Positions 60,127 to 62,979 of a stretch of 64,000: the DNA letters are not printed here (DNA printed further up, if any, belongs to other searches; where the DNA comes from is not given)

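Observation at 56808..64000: ligA-mrfA-mrfB-hybrid GAF histidine kinase gene string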

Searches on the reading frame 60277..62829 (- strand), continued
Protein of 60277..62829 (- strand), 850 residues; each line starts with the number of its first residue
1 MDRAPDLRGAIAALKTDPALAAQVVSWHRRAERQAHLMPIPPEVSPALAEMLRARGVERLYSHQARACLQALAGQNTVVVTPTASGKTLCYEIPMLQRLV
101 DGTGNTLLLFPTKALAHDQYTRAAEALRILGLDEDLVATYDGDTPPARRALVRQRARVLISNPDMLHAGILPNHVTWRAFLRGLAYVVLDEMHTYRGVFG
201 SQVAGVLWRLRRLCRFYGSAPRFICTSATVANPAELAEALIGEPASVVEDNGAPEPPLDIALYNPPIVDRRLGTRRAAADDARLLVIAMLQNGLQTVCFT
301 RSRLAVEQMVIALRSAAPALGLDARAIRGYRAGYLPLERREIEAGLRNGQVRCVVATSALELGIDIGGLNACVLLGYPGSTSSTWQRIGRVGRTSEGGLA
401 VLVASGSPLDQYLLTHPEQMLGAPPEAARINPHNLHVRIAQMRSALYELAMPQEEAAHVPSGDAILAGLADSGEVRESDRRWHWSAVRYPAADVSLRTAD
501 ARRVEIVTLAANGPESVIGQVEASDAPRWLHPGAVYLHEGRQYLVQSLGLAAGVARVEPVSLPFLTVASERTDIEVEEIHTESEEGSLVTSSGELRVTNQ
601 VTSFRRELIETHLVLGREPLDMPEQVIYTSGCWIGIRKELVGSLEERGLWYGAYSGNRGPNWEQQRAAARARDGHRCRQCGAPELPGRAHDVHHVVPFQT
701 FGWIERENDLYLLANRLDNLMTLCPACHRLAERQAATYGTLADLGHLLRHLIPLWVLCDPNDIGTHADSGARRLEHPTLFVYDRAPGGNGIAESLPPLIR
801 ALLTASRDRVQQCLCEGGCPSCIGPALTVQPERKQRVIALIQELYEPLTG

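Call 33: find_encoding_contigs(protein=P0017, flank=8000, max_places=1)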
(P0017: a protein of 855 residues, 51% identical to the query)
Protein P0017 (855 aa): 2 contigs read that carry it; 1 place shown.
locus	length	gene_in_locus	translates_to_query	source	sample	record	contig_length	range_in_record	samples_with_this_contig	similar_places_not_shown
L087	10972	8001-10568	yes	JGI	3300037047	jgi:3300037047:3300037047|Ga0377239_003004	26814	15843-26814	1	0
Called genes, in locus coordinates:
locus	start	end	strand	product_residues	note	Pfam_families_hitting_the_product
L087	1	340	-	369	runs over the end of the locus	-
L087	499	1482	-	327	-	PF01408:GFO_IDH_MocA, PF02894:GFO_IDH_MocA_C, PF22725:GFO_IDH_MocA_C3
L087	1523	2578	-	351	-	PF01408:GFO_IDH_MocA, PF03447:NAD_binding_3 (weak), PF22725:GFO_IDH_MocA_C3, PF02894:GFO_IDH_MocA_C (weak)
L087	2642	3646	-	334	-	PF00150:Cellulase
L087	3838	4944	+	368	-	PF02746:MR_MLE_N, PF13378:MR_MLE_C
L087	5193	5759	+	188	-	PF08239:SH3_3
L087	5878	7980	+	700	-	PF22745:Nlig-Ia, PF01653:DNA_ligase_aden, PF03120:OB_DNA_ligase, PF03119:DNA_ligase_ZBD, PF14520:HHH_5 (weak), PF12826:HHH_2, PF14520:HHH_5 (weak), PF00533:BRCT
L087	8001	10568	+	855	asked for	PF04851:ResIII (weak), PF00270:DEAD, PF00271:Helicase_C, PF22982:WHD_HRQ1 (weak), PF01844:HNH, PF09369:MZB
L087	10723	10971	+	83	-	?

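Call 34: find_encoding_contigs(protein=P0024, flank=8000, max_places=1)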
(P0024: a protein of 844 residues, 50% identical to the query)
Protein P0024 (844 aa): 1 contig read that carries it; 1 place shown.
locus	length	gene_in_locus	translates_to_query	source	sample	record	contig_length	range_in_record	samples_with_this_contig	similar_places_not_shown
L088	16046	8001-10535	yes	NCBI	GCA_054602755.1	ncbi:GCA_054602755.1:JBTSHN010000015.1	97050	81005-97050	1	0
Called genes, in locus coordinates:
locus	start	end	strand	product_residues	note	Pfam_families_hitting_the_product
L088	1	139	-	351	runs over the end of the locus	PF00107:ADH_zinc_N, PF13602:ADH_zinc_N_2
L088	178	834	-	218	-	PF02698:DUF218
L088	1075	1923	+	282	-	PF02645:DegV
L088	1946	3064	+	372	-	-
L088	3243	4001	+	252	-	PF01261:AP_endonuc_2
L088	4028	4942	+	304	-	PF01156:IU_nuc_hydro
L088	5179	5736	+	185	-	PF08239:SH3_3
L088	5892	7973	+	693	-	PF22745:Nlig-Ia, PF01653:DNA_ligase_aden, PF03120:OB_DNA_ligase, PF03119:DNA_ligase_ZBD, PF14716:HHH_8 (faint), PF12826:HHH_2, PF14520:HHH_5, PF00533:BRCT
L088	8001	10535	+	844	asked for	PF00270:DEAD, PF00271:Helicase_C, PF22982:WHD_HRQ1, PF01844:HNH (weak), PF09369:MZB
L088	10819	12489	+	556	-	PF00512:HisKA, PF02518:HATPase_c, PF00072:Response_reg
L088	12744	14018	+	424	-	PF13482:RNase_H_2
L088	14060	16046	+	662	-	PF01590:GAF, PF13185:GAF_2, PF13492:GAF_3, PF00512:HisKA, PF02518:HATPase_c, PF00072:Response_reg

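Call 35: find_encoding_contigs(protein=P0013, flank=8000, max_places=1)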
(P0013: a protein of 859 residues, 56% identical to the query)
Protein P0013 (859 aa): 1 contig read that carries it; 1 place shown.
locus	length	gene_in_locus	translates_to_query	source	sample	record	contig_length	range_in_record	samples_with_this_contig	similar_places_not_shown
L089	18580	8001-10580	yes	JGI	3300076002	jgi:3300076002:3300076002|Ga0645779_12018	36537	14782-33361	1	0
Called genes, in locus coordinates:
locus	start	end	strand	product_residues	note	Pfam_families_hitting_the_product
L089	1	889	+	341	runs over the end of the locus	PF08240:ADH_N, PF16912:Glu_dehyd_C (weak), PF00107:ADH_zinc_N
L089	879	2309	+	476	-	PF00370:FGGY_N, PF01869:BcrAD_BadFG (faint), PF02782:FGGY_C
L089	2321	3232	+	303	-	-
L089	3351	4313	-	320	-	PF08240:ADH_N, PF00107:ADH_zinc_N, PF13602:ADH_zinc_N_2 (weak)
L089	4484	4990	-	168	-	PF04115:Ureidogly_lyase (weak)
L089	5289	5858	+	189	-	PF08239:SH3_3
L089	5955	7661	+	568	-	PF22745:Nlig-Ia, PF01653:DNA_ligase_aden, PF03120:OB_DNA_ligase, PF03119:DNA_ligase_ZBD (weak), PF14520:HHH_5 (weak), PF12826:HHH_2, PF14520:HHH_5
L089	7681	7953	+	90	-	PF00533:BRCT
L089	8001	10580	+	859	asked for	PF00270:DEAD, PF00271:Helicase_C, PF09369:MZB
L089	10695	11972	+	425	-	PF13482:RNase_H_2, PF00515:TPR_1 (faint), PF07719:TPR_2 (faint), PF13176:TPR_7 (faint), PF13374:TPR_10 (faint)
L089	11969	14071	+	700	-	PF01590:GAF, PF13185:GAF_2, PF13492:GAF_3, PF00512:HisKA, PF02518:HATPase_c, PF00072:Response_reg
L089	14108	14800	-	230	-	PF09335:VTT_dom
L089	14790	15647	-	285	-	PF13302:Acetyltransf_3 (faint), PF13673:Acetyltransf_10 (weak), PF00583:Acetyltransf_1, PF13508:Acetyltransf_7 (weak)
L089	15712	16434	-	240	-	PF02517:Rce1-like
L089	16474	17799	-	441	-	PF00884:Sulfatase, PF01663:Phosphodiest, PF16347:SGSH_C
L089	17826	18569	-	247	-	PF00892:EamA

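Call 54: search_protein_families(library=padloc, proteins=[window:60277-62829:-], max_evalue=0.001)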
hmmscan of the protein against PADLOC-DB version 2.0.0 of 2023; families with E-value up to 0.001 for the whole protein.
window:60277-62829:- (850 aa): 55 families (the best 25 are shown)
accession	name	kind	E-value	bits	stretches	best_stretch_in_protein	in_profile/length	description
PDLC02503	BrxHI|BrxHII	-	8.8e-41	138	1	56-394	21-342/698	BrxHI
PDLC03960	SngC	-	4.5e-33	113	1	45-402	10-368/720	-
PDLC00013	DruE1|DruE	-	2.4e-28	96.6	4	341-437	1073-1170/1776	SNF2 family N-terminal domain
PDLC00037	DruE3|DruE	-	5e-28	95.4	3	59-240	101-309/2055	SNF2 family N-terminal domain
PDLC00036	DruE3|DruE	-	7.9e-24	80.9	3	61-233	94-288/2023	SNF2 family N-terminal domain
PDLC02501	BrxHI|BrxHII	-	5e-23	79.1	1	59-395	23-343/925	BrxHI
PDLC03928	PsyrT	-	1.1e-20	71.5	2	329-406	270-346/689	-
PDLC02864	DpdF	-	3.2e-20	70.5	1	47-403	10-337/610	DpdF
PDLC02870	DpdF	-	5.2e-20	69.4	1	59-407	13-333/534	DpdF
PDLC00035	DruE3|DruE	-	3.8e-19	65.9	2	58-239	101-308/1460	SNF2 family N-terminal domain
PDLC00051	DruE4|DruE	-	6.8e-18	61.6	2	46-101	76-135/1829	SNF2 family N-terminal domain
PDLC02865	DpdF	-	8.7e-16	54.7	2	29-123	732-819/1499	DpdF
PDLC02570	DrmA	-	1.5e-15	54.6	1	187-414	413-645/851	DrmA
PDLC00014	DruE2|DruE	-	1.5e-15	53.8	2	54-100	102-149/1928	SNF2 family N-terminal domain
PDLC02861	DpdF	-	7.1e-15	52.3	1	55-398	24-337/611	DpdF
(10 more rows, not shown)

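Call 55: predict_structure(alignment_id=A2)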
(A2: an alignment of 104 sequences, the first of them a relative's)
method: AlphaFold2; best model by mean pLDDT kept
length: 850 residues; sequences in the alignment: 104
mean_pLDDT: 91.4   pTM: 0.89
mean pLDDT of the five models: 91.4, 91.4, 89.9, 89.8, 89.7
residues with pLDDT >= 90: 638; 70-90: 178; 50-70: 32; < 50: 2
segments of 3 or more residues with pLDDT < 50: none
pLDDT, mean of each block of 10 residues (from residue 1): 79 94 96 95 98 97 98 98 89 98 96 89 96 97 91 97 96 97 98 94 97 98 95 96 96 94 92 86 97 96 94 96 97 89 92 92 74 92 88 90 95 92 87 92 97 94 96 97 93 85 92 90 92 95 97 96 92 93 94 95 87 80 94 94 90 73 96 90 88 82 84 92 79 65 94 93 88 80 94 94 95 89 80 91 76
secondary structure, 60 per line:
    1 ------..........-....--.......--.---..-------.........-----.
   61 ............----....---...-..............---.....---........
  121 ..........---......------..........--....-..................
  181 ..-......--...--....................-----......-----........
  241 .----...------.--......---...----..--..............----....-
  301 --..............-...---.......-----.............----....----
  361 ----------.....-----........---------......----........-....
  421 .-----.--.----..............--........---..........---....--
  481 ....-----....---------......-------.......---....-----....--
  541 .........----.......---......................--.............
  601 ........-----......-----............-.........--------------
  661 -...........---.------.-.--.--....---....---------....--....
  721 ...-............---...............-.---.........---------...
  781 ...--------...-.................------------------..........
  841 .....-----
elements in order (helices of 4 or more, strands of 3 or more residues): H7-16 H18-21 E24-30 H46-54 H62-72 E77-80 H88-101 E105-109 H113-130 E137-139 H146-155 E158-161 H163-182 E184-189 H197-216 E222-227 H233-241 E246-248 E258-263 E267-269 H278-291 E296-299 H303-316 E327-330 H336-348 E353-356 E371-375 H381-388 E398-403 H408-415 H417-421 H435-448 H453-458 H462-471 E475-478 E481-484 H490-493 E503-508 E516-522 H526-529 E535-538 E541-549 E554-560 E564-585 E588-608 E614-619 E625-636 H638-646 H662-672 E691-694 H698-701 H711-714 E720-723 H725-736 H740-754 E763-768 E778-783 H796-812 H831-845

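Call 59: fold_search(model_id=the predicted structure, library=pdb)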
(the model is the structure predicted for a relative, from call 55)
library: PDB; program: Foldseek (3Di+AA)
matches with E <= 10: 1649; with E <= 0.001: 853
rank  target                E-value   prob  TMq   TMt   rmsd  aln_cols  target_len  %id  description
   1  6znp_A                7.6e-74  1.00  0.70  0.78   6.3       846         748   36  Crystal Structure of DUF1998 helicase MrfA bound to DNA (released 2020-11-25)
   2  6znq_B                2.8e-65  1.00  0.70  0.82   5.4       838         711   35  Crystal Structure of DUF1998 helicase MrfA bound to DNA and AMPPNP (released 2020-11-25)
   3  6znp_B                5.2e-65  1.00  0.69  0.81   5.3       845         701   34  Crystal Structure of DUF1998 helicase MrfA bound to DNA (released 2020-11-25)
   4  6zns                  1.4e-44  1.00  0.61  0.80   5.5       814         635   32  Crystal Structure of DUF1998 helicase MrfA (released 2020-11-25)
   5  2va8_A                1.2e-18  1.00  0.42  0.51   5.2       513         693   20  DNA Repair Helicase Hel308 (released 2008-01-15)
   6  5v9x_A                1.4e-18  1.00  0.46  0.50   4.5       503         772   25  Structure of Mycobacterium smegmatis helicase Lhr bound to ssDNA and AMP-PNP (released 2017-12-06)
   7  2va8_B                4.4e-18  1.00  0.42  0.50   5.3       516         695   20  DNA Repair Helicase Hel308 (released 2008-01-15)
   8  9b15_A                7.4e-18  1.00  0.41  0.51   6.5       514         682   20  Superfamily 2 helicase Hel308 containing the beta-hairpin from DNA pol theta helicase-like domain (released 2025-03-19)
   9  2zj8                  5.7e-17  1.00  0.41  0.49   5.5       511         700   20  Archaeal DNA helicase Hjm apo state in form 2 (released 2009-02-10)
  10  9b15_B                7.0e-17  1.00  0.41  0.50   6.4       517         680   20  Superfamily 2 helicase Hel308 containing the beta-hairpin from DNA pol theta helicase-like domain (released 2025-03-19)
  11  5a9j_D                7.4e-17  1.00  0.40  0.43   6.6       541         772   16  Crystal structure of the Helicase domain of human DNA polymerase theta, apo-form (released 2015-12-16)
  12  2zj5                  2.6e-16  1.00  0.40  0.49   5.1       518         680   19  Archaeal DNA helicase Hjm complexed with ADP in form 1 (released 2009-02-10)
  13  2zj2                  3.4e-16  1.00  0.41  0.52   4.9       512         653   19  Archaeal DNA helicase Hjm apo state in form 1 (released 2009-02-10)
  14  9bha_A                3.4e-16  1.00  0.40  0.43   5.9       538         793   16  Human DNA polymerase theta helicase domain dimer bound to DNA in the microhomology annealed conformation (released 2024-05-01)
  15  9bh6_A                3.9e-16  1.00  0.41  0.44   6.7       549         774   17  Human DNA polymerase theta helicase domain tetramer in the apo form (released 2024-05-01)
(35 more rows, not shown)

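Call 69: find_homologous_proteins(query=L001:221-2275:+)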
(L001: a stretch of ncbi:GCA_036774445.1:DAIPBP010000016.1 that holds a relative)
Query L001:221-2275:+ (685 aa): 8000 proteins with E <= 0.001 among 8000 candidates; the best 120 are listed.
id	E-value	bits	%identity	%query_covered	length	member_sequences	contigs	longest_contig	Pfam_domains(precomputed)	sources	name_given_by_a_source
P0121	0.0e+0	1505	100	100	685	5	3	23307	PF12826.14,PF03120.23,PF14520.13,PF01653.24,PF00533.34,PF03119.22,PF22745.3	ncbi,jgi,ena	-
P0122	0.0e+0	1170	78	99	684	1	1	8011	PF12826.14,PF03120.23,PF14520.13,PF01653.24,PF00533.34,PF03119.22,PF00633.30,PF22745.3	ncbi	ncbi:MAG: NAD-dependent DNA ligase LigA [Anaerolineae bacterium]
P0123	0.0e+0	1169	77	99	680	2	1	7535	PF12826.14,PF03120.23,PF14520.13,PF01653.24,PF00533.34,PF03119.22,PF00633.30,PF22745.3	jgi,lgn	-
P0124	0.0e+0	1166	76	100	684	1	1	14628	PF12826.14,PF03120.23,PF14520.13,PF01653.24,PF00533.34,PF03119.22,PF00633.30,PF22745.3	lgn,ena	-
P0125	0.0e+0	1166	76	100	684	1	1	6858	PF12826.14,PF03120.23,PF14520.13,PF01653.24,PF00533.34,PF03119.22,PF00633.30,PF22745.3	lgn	-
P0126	0.0e+0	1165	76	100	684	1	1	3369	PF12826.14,PF03120.23,PF14520.13,PF01653.24,PF00533.34,PF03119.22,PF00633.30,PF22745.3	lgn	-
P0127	0.0e+0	1164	76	100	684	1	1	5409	PF12826.14,PF03120.23,PF14520.13,PF01653.24,PF00533.34,PF03119.22,PF00633.30,PF22745.3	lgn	-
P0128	0.0e+0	1164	76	100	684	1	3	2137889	PF12826.14,PF03120.23,PF14520.13,PF01653.24,PF00533.34,PF03119.22,PF00633.30,PF22745.3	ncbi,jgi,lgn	-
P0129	0.0e+0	1164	76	100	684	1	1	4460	PF12826.14,PF03120.23,PF14520.13,PF01653.24,PF00533.34,PF03119.22,PF22745.3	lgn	-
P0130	0.0e+0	1163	76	100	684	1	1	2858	PF12826.14,PF03120.23,PF14520.13,PF01653.24,PF00533.34,PF03119.22,PF00633.30,PF22745.3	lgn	-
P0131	0.0e+0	1163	76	100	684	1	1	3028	PF12826.14,PF03120.23,PF14520.13,PF01653.24,PF00533.34,PF03119.22,PF00633.30,PF22745.3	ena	-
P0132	0.0e+0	1161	76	100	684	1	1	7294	PF12826.14,PF03120.23,PF14520.13,PF01653.24,PF00533.34,PF03119.22,PF00633.30,PF22745.3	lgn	-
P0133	0.0e+0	1161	76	100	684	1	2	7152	PF12826.14,PF03120.23,PF14520.13,PF01653.24,PF00533.34,PF03119.22,PF00633.30,PF22745.3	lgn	-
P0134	0.0e+0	1161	76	100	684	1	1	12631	PF12826.14,PF03120.23,PF14520.13,PF01653.24,PF00533.34,PF03119.22,PF00633.30,PF22745.3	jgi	-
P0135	0.0e+0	1158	76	100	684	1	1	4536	PF12826.14,PF03120.23,PF14520.13,PF01653.24,PF00533.34,PF03119.22,PF00633.30,PF22745.3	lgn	-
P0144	0.0e+0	1075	70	99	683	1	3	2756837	PF12826.14,PF03120.23,PF14520.13,PF01653.24,PF00533.34,PF03119.22,PF22745.3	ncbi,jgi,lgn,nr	ncbi:MAG: NAD-dependent DNA ligase LigA [Anaerolineae bacterium]|jgi:DNA ligase (NAD+)|nr:NAD-depend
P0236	1.1e-274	931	63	99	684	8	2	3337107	PF12826.14,PF03120.23,PF10391.16,PF14520.13,PF01653.24,PF00533.34,PF03119.22,PF22745.3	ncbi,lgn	-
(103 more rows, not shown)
